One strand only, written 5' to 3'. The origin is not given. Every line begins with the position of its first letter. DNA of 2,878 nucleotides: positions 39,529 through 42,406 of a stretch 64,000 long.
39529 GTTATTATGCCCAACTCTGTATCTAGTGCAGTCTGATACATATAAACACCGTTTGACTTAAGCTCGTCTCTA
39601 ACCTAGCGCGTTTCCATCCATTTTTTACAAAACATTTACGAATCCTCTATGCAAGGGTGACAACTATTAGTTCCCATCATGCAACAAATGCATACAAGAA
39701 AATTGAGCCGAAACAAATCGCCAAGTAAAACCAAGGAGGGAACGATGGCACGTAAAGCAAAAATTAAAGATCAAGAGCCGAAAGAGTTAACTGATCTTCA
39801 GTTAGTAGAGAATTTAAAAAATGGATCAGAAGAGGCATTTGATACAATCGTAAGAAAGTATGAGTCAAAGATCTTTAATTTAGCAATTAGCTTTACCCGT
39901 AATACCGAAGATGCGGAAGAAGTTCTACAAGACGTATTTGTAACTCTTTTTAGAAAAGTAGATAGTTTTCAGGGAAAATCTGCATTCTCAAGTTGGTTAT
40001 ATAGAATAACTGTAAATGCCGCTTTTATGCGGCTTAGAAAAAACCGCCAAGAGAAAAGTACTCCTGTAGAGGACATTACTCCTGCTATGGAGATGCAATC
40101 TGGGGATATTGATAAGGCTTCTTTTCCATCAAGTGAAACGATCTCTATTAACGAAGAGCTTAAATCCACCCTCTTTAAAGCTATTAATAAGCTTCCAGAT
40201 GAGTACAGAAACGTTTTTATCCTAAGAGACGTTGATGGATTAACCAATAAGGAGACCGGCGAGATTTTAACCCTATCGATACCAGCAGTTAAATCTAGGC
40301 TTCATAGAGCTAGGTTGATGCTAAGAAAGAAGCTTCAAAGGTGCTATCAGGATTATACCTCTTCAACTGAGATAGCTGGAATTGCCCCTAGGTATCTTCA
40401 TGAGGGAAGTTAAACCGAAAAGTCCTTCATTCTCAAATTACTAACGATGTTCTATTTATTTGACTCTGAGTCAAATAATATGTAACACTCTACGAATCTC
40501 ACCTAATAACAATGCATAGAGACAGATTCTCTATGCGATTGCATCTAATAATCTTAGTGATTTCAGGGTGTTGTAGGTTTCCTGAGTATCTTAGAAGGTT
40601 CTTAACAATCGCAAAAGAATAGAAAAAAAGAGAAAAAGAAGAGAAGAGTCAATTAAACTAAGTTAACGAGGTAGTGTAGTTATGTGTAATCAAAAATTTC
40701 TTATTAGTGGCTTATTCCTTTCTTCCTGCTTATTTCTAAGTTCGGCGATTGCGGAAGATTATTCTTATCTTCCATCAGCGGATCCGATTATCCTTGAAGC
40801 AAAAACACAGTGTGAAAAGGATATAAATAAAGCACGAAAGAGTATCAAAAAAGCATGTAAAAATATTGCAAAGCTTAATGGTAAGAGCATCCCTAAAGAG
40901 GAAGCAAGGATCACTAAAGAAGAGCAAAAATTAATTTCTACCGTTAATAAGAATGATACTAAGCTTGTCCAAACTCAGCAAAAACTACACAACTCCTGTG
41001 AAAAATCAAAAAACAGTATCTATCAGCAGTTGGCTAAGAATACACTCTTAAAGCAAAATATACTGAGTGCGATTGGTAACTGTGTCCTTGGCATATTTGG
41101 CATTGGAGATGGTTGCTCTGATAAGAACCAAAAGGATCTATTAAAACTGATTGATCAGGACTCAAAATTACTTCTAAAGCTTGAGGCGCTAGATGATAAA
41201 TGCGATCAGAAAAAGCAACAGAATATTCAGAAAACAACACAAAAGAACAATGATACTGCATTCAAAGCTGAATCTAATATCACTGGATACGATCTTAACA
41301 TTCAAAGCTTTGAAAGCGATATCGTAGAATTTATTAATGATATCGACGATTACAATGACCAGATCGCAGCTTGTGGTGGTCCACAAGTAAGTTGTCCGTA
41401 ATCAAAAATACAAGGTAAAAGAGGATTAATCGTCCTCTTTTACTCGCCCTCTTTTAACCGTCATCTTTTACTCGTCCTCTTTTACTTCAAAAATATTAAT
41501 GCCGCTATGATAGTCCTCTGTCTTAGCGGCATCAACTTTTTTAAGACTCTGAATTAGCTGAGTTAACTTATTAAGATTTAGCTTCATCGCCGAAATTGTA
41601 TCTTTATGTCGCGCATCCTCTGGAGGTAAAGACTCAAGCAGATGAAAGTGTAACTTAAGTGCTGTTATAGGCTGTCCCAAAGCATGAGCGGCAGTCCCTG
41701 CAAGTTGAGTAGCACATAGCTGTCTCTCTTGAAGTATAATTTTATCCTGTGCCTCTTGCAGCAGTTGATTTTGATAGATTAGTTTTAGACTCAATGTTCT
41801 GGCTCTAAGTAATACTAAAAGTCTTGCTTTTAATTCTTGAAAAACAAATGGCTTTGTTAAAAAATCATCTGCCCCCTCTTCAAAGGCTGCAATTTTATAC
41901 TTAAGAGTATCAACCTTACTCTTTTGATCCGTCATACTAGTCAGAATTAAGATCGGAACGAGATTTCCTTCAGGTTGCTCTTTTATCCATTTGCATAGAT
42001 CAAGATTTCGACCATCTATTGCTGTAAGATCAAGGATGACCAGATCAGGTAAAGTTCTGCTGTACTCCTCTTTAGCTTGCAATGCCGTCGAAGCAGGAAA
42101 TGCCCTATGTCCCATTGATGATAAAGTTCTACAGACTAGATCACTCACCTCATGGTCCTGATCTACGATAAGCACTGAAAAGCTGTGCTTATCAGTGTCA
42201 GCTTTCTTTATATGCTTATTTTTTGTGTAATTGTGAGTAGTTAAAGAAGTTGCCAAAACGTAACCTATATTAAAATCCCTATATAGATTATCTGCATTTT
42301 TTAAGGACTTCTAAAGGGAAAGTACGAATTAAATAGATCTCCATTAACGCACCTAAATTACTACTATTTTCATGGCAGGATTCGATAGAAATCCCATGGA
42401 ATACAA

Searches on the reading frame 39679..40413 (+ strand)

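Call 64: search_protein_families(library=pfam, proteins=[window:39679-40413:+], max_evalue=0.001)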
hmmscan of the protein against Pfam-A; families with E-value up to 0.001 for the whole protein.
window:39679-40413:+ (244 aa): 4 families
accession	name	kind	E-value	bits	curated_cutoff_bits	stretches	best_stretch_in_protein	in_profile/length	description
PF04542.20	Sigma70_r2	-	5.4e-17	61.8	24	1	57-123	1-69/71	Sigma-70 region 2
PF08281.18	Sigma70_r4_2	-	1.7e-15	56.8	25.7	1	167-215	6-54/54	Sigma-70, region 4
PF04545.22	Sigma70_r4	-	1.8e-09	37.4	24.1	1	168-217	1-50/50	Sigma-70, region 4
PF07638.17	Sigma70_ECF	-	2.4e-07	31.3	21.1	1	41-220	6-184/185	ECF sigma factor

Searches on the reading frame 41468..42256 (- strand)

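Call 40: search_protein_families(library=ncbifam, proteins=[window:41468-42256:-], max_evalue=0.00001)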
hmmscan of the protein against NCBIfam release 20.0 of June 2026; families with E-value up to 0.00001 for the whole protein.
window:41468-42256:- (262 aa): 54 families (the best 25 are shown)
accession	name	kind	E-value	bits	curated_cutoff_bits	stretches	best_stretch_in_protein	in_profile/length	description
TIGR02154.1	PhoB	equivalog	1e-20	74.1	296.2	1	27-178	4-151/226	phosphate regulon transcriptional regulator PhoB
NF007820.0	PRK10529.1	equivalog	1.8e-17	63.5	325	1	27-155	3-121/225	two-component system response regulator KdpE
NF007005.1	PRK09468.1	equivalog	1.1e-16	61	331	1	27-156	5-125/237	osmolarity response regulator transcription factor OmpR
NF045944.1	ResRegRpaBCyano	equivalog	1.1e-16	60.9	330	1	29-176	1-132/229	response regulator transcription factor RpaB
NF040689.1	MtrAB_MtrA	equivalog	1.2e-16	60.7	300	1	28-173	1-124/219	MtrAB system response regulator MtrA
NF008296.0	PRK11083.1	equivalog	6.4e-15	55.2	273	1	27-154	5-122/228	two-component system response regulator CreB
NF007928.2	PRK10643.1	equivalog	1.8e-14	53.9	330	1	28-180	3-148/216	two-component system response regulator PmrA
NF007135.0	PRK09581.1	equivalog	5.7e-14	51.8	474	1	27-167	4-137/457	PleD family two-component system response regulator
NF041733.1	resp_reg_CseB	equivalog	1.6e-13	50.6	350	1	27-184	2-148/228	two-component system response regulator CseB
NF045914.1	RespRegNblR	equivalog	3.4e-13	49.7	300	1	24-178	5-151/228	response regulator transcription factor NblR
NF008078.0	PRK10816.1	equivalog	1.2e-12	47.8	336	1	28-154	3-120/223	two-component system response regulator PhoP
NF040534.1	resp_reg_YycF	equivalog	1.5e-12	47.3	340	1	28-155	3-120/231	response regulator YycF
NF033117.2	vanR_ACDEGLN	exception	4.3e-12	46.1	350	1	28-154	1-117/226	VanR-ABDEGLN family response regulator transcription factor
NF007546.0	PRK10161.1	equivalog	4.8e-12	45.9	471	1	28-152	5-122/229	phosphate response regulator transcription factor PhoB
NF053854.1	RespRegPhoBBctds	equivalog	5.1e-12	45.6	270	1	28-158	1-123/225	two-component system response regulator PhoB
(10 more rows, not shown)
